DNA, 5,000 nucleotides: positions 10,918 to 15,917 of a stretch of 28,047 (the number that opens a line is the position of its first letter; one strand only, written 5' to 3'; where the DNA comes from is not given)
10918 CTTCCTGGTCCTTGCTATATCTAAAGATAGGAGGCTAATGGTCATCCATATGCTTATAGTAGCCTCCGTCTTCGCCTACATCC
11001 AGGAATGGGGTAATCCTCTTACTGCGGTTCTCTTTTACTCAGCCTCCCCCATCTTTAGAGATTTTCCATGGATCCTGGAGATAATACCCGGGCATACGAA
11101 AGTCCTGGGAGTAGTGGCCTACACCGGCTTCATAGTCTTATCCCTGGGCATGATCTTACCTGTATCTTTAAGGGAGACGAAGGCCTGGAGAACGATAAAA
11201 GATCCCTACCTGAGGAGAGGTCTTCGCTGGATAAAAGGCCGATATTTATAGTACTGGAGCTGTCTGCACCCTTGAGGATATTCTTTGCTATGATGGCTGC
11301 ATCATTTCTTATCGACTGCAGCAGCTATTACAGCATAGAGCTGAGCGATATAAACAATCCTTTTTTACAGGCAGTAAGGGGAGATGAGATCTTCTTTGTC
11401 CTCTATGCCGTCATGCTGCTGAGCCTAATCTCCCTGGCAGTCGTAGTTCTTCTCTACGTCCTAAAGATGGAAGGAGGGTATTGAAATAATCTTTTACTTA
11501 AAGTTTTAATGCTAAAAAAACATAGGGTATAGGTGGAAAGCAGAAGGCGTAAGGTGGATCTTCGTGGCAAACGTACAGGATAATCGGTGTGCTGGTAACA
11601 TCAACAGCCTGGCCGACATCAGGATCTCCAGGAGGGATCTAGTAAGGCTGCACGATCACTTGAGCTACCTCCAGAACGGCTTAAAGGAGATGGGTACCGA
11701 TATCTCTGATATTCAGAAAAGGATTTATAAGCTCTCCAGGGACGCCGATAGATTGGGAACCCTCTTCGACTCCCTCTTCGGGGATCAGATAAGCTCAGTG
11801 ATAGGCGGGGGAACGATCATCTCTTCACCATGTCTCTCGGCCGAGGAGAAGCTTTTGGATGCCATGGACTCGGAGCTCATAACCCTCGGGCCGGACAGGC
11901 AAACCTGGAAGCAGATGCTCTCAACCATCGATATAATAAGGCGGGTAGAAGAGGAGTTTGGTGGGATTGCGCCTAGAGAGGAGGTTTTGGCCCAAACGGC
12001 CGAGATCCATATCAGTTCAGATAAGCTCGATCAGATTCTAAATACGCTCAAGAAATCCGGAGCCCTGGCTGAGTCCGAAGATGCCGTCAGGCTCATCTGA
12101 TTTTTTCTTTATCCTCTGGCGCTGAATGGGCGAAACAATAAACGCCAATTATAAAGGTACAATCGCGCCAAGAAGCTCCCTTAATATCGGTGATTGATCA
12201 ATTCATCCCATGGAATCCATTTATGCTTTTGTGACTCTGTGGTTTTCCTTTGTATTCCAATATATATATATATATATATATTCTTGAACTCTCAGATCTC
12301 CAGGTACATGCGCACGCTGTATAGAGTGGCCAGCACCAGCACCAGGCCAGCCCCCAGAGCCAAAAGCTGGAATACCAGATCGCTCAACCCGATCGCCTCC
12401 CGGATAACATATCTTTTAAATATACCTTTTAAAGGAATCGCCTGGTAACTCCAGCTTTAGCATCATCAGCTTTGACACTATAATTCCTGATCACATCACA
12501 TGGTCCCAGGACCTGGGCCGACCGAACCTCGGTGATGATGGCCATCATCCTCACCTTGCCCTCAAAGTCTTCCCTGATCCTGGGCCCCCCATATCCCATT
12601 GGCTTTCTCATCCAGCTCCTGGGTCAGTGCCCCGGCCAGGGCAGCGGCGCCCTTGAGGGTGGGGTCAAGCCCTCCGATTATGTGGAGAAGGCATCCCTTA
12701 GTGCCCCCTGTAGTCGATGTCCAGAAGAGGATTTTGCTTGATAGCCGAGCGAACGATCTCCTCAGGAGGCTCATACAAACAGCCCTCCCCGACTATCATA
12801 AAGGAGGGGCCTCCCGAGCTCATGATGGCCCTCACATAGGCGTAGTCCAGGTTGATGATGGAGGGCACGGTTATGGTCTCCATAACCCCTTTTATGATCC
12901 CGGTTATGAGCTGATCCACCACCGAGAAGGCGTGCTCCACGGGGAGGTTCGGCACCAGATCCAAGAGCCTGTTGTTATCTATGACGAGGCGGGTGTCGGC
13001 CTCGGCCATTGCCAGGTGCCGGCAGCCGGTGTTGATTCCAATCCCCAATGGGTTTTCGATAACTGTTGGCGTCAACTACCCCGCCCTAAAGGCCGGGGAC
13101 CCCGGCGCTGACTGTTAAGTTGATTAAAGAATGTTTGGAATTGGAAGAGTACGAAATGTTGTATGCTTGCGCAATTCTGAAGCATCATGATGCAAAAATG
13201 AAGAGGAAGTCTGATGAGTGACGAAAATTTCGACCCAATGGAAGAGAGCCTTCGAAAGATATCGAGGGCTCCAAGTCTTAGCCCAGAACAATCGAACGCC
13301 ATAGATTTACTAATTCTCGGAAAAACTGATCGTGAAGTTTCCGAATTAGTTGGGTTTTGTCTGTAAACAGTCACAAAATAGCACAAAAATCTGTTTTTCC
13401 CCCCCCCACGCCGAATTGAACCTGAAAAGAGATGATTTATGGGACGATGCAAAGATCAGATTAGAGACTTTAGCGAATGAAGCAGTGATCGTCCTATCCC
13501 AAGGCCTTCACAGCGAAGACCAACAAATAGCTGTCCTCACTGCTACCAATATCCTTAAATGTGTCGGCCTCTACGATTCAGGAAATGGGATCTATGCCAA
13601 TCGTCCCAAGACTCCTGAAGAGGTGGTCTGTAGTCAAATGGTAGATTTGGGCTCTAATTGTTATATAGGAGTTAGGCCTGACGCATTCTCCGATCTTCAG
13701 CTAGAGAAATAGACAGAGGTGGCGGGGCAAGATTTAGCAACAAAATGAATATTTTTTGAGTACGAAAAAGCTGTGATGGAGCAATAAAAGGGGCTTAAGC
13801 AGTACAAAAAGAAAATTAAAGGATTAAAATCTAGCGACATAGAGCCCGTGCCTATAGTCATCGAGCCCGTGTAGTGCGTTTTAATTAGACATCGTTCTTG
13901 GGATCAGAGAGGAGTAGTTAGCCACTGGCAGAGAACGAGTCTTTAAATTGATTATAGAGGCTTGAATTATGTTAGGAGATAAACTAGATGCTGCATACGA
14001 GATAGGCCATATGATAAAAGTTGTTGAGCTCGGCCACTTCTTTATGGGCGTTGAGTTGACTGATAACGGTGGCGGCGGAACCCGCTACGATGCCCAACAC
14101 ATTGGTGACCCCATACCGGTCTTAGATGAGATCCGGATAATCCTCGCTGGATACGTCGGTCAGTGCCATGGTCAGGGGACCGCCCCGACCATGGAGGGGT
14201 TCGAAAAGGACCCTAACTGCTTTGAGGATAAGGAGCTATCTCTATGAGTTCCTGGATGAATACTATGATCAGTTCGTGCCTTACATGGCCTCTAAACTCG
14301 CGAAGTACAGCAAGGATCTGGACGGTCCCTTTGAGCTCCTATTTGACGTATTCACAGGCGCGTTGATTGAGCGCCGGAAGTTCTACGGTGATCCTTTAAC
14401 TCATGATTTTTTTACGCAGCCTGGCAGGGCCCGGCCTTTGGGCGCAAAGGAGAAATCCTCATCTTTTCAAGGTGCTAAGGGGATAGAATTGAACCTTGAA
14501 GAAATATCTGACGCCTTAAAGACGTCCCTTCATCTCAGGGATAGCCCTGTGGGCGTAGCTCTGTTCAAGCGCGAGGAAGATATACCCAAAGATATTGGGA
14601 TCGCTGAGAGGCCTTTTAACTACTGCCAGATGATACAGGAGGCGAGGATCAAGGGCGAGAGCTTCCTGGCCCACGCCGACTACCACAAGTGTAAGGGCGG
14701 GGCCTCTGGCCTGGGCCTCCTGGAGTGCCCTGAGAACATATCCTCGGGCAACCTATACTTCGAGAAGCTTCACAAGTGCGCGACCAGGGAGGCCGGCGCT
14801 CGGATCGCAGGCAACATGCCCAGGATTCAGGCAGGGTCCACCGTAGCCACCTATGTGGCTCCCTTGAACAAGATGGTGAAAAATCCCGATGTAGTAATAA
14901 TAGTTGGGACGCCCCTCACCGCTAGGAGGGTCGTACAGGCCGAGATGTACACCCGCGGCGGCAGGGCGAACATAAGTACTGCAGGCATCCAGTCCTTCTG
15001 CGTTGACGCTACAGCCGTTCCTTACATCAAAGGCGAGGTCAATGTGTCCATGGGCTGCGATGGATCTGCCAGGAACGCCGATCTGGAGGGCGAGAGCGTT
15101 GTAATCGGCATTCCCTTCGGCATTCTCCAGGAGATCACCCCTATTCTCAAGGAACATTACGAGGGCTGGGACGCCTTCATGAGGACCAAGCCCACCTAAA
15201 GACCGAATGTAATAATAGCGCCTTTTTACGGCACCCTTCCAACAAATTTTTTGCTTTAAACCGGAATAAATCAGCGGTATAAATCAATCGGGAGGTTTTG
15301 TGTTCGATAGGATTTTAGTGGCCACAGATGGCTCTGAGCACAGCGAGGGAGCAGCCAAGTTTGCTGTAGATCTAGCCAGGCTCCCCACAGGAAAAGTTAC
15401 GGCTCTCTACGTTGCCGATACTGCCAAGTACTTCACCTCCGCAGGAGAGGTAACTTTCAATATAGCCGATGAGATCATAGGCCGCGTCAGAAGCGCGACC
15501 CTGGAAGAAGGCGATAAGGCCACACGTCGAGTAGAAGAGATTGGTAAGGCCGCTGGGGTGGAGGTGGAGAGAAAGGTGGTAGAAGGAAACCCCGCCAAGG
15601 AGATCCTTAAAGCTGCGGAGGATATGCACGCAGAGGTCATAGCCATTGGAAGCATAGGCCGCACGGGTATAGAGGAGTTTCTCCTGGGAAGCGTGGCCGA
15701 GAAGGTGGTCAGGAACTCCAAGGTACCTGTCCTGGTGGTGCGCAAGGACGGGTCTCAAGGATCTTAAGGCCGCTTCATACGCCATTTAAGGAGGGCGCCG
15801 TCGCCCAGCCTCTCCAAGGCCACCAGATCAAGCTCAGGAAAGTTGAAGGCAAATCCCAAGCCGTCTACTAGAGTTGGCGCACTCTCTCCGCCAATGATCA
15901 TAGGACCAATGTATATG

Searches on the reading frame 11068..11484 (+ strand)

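Call 11: search_protein_families(library=pfam, proteins=[window:11068-11484:+], max_evalue=0.01)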
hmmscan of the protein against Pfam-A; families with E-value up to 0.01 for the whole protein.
window:11068-11484:+ (138 aa): 1 family
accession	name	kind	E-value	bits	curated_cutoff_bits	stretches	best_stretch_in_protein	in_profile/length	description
PF04165.18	DUF401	-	0.0061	16.4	24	1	53-118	205-270/393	Protein of unknown function (DUF401)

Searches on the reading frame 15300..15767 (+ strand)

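Call 12: search_protein_families(library=pfam, proteins=[window:15300-15767:+], max_evalue=0.01)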
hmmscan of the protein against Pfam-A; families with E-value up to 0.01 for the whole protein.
window:15300-15767:+ (155 aa): 1 family
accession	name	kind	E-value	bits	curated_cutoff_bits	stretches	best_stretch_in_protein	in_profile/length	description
PF00582.32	Usp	-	9e-36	124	24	1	1-148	1-141/141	Universal stress protein family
